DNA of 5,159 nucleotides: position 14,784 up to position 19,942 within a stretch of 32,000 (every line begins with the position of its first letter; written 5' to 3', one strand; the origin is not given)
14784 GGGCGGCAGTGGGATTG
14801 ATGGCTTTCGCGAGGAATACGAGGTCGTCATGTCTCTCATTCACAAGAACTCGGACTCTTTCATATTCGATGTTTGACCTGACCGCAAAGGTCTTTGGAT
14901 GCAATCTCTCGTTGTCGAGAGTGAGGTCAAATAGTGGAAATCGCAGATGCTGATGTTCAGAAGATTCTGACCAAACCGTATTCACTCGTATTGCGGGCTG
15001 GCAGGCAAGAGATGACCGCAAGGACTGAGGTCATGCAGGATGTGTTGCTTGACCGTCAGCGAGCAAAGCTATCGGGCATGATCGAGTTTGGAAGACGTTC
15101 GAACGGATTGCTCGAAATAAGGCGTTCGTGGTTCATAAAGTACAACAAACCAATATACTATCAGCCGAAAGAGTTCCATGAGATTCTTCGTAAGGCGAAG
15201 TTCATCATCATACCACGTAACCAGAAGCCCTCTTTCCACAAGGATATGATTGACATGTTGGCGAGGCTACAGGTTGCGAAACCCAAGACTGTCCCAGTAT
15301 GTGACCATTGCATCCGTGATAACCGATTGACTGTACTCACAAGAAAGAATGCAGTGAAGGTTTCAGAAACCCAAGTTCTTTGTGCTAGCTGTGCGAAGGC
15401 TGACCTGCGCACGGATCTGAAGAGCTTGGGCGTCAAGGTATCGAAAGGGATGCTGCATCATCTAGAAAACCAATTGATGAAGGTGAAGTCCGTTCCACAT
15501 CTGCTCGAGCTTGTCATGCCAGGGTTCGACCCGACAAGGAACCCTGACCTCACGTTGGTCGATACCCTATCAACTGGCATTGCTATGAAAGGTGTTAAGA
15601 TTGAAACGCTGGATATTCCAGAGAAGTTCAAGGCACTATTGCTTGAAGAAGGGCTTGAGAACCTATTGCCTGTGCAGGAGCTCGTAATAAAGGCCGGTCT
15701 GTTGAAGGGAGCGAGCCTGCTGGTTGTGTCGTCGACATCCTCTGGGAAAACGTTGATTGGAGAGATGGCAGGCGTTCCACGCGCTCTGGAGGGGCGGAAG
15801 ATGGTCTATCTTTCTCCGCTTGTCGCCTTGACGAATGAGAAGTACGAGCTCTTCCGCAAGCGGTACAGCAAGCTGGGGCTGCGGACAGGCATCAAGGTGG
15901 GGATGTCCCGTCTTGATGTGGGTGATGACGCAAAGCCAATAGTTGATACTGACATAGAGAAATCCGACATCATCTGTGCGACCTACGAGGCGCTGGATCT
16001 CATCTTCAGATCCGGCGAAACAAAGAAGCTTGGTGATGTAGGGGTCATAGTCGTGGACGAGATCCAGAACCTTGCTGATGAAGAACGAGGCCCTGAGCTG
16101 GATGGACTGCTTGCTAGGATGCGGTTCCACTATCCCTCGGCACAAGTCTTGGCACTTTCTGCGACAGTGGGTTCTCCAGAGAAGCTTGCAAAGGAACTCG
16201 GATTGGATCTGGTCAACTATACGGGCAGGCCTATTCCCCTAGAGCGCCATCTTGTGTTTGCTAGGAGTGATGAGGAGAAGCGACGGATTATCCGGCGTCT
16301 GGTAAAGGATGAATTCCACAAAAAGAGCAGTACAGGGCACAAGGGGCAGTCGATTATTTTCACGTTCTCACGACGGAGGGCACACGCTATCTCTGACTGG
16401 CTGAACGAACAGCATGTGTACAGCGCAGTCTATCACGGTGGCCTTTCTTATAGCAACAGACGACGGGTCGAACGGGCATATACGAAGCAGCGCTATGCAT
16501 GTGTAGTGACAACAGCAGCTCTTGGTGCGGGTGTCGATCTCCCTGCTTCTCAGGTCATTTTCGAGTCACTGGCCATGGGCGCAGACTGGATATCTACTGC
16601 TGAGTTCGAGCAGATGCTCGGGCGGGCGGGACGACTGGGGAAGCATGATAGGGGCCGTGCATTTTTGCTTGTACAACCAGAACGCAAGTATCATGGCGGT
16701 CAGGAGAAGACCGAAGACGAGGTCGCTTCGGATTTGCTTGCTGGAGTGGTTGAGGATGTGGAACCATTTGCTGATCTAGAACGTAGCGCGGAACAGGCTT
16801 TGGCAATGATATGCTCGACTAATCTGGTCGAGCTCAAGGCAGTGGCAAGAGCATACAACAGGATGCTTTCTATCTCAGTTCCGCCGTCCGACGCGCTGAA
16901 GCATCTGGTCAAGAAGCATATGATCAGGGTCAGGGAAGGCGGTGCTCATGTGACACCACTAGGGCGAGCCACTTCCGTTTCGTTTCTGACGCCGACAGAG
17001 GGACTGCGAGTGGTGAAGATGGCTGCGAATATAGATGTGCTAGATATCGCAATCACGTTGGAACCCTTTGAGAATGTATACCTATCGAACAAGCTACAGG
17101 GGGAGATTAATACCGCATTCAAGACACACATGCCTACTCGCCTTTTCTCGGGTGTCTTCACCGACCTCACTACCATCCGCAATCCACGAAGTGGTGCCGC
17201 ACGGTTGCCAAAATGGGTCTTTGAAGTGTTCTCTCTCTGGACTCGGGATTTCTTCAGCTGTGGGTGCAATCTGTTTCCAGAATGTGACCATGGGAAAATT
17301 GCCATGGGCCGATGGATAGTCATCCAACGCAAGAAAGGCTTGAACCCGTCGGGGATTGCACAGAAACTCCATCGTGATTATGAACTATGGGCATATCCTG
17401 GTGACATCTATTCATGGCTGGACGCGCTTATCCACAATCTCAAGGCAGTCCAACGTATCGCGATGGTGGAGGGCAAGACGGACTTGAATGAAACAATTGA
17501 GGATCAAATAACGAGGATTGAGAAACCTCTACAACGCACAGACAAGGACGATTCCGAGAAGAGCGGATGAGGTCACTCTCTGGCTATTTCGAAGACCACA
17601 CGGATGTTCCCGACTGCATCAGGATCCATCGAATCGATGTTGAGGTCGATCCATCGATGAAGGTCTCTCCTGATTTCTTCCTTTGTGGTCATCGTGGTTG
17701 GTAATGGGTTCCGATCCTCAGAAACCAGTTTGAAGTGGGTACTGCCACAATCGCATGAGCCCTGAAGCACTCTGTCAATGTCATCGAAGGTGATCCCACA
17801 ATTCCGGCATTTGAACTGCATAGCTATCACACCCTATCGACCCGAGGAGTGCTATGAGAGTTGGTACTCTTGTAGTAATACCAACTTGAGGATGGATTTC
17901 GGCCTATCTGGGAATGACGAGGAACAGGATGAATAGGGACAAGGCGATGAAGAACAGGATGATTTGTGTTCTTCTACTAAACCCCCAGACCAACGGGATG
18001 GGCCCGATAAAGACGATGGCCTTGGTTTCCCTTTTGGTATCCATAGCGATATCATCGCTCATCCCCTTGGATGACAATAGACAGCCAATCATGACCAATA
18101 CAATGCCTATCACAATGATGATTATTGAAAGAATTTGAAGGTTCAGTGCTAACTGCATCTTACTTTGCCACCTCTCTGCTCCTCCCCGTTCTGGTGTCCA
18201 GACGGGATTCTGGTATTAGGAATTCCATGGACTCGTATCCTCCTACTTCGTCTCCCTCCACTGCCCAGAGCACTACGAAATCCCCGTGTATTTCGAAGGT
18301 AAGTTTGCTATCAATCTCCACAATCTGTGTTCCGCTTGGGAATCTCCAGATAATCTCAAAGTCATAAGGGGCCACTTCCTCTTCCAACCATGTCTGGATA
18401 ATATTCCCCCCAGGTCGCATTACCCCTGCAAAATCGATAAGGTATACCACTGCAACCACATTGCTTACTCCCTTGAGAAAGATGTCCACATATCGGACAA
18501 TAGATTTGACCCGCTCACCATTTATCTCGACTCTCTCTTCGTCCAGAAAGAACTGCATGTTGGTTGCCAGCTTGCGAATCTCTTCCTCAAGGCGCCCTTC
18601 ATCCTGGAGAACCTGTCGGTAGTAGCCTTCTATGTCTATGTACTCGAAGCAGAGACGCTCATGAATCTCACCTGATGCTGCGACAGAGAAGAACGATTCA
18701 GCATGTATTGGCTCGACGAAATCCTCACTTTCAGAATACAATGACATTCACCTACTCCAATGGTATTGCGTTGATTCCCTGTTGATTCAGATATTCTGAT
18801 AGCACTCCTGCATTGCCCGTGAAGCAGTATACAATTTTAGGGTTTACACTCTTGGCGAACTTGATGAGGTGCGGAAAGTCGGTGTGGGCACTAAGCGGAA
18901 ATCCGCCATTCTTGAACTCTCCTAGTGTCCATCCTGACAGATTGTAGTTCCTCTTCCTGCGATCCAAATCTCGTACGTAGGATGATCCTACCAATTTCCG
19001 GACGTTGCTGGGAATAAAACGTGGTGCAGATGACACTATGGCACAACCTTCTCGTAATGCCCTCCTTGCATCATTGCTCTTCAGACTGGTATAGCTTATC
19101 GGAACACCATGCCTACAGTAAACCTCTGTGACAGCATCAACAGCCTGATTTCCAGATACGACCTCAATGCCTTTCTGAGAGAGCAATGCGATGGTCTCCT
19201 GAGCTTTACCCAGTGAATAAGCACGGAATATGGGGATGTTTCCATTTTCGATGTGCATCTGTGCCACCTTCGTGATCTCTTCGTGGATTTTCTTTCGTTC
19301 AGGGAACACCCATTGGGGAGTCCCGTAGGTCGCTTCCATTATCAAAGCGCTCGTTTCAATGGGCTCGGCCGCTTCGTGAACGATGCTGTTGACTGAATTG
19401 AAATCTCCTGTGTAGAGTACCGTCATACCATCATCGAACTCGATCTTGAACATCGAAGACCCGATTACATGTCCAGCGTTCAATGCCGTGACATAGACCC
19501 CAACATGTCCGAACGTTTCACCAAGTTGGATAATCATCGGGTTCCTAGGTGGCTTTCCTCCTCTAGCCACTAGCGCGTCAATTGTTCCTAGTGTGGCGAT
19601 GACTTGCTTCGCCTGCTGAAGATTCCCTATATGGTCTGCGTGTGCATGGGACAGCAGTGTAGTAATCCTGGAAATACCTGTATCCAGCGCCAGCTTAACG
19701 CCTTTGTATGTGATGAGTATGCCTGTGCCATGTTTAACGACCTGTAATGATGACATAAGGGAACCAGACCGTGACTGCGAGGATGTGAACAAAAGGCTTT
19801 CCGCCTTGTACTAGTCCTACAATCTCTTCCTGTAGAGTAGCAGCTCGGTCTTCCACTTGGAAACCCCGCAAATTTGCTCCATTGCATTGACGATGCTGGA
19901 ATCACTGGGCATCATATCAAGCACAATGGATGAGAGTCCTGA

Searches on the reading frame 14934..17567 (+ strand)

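Call 13: search_protein_families(library=pfam, proteins=[window:14934-17567:+], max_evalue=0.001)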
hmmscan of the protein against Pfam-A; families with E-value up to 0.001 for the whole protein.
window:14934-17567:+ (878 aa): 4 families
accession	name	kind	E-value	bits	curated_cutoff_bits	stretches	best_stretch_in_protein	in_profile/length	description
PF19131.5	DUF5814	-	1.6e-30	106.1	25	1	710-861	1-147/148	Family of unknown function (DUF5814)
PF00270.35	DEAD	-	5.5e-26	91.7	26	1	246-413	2-161/167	DEAD/DEAH box helicase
PF00271.37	Helicase_C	-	3.1e-14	53.6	23.5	1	457-569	10-110/110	Helicase conserved C-terminal domain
PF22527.2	DEXQc_Suv3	-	0.00015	21.8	27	1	265-387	19-112/154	DEXQ-box helicase domain of Suv3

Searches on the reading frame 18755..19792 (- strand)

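Call 13: search_protein_families(library=pfam, proteins=[window:18755-19792:-], max_evalue=0.001)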
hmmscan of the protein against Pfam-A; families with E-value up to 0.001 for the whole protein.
window:18755-19792:- (346 aa): 2 families
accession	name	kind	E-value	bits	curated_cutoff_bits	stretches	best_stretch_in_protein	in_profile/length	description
PF12706.13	Lactamase_B_2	-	3.8e-07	30.3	27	1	45-176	34-183/200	Beta-lactamase superfamily domain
PF16661.11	Lactamase_B_6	-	0.00017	21.4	27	0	98-134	130-165/193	Metallo-beta-lactamase superfamily domain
